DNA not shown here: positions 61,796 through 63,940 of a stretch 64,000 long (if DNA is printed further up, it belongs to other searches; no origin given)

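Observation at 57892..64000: Mrp-type membrane module joined to a NuoH-like subunit in Mbx/MBS gene order: a probable group-4 [NiFe]-hydrogenase-related respiratory complex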

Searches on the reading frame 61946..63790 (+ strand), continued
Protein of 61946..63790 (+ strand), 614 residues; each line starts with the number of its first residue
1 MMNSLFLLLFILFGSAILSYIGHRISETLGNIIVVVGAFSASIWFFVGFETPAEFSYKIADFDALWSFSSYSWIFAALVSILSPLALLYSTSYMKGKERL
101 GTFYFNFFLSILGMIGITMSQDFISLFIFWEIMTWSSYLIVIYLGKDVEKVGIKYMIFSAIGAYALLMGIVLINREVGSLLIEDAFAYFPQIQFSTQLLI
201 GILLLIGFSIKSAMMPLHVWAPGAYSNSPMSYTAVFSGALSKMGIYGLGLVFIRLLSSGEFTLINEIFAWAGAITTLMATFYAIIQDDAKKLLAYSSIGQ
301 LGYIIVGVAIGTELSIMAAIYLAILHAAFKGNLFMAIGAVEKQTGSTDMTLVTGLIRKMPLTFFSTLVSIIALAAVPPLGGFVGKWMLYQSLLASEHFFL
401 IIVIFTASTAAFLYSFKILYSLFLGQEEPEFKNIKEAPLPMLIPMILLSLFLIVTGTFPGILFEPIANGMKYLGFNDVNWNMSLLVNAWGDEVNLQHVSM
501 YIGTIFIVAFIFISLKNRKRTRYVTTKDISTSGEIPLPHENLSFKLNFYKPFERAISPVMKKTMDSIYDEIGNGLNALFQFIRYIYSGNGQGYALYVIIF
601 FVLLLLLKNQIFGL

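Call 60: search_solved_structures(query=L001:11895-12803:+, max_evalue=1e-8)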
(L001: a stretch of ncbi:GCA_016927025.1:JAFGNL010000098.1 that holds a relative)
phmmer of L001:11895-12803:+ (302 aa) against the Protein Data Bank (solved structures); distinct sequences matched with E-value up to 1e-8: 9.
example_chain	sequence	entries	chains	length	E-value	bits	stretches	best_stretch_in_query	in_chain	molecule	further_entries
6u8y_M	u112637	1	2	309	4.7e-48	167.4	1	9-297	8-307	NADH dehydrogenase subunit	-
6cfw_M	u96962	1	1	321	2.5e-22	82.9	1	6-295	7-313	Mbh13 NADH dehydrogenase subunit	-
7z0s_D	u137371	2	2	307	3.7e-19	72.5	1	11-269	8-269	Formate hydrogenlyase subunit 4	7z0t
7nyh_H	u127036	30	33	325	4.4e-13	52.5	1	6-284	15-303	NADH-quinone oxidoreductase subunit H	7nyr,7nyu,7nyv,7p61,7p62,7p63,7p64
6hum_A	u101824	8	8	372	1.4e-12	50.9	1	12-247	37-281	NAD(P)H-quinone oxidoreductase subunit 1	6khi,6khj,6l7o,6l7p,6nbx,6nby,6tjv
6nbq_A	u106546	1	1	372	1.5e-12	50.8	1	12-247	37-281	NdhA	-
9grx_A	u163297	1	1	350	1.5e-12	50.7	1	12-249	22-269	NAD(P)H-quinone oxidoreductase subunit 1, chloroplastic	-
7wff_A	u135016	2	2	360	1.7e-11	47.3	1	9-250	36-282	NAD(P)H-quinone oxidoreductase subunit 1, chloroplastic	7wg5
7eu3_A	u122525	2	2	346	2.8e-11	46.6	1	4-248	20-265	NAD(P)H-quinone oxidoreductase subunit 1, chloroplastic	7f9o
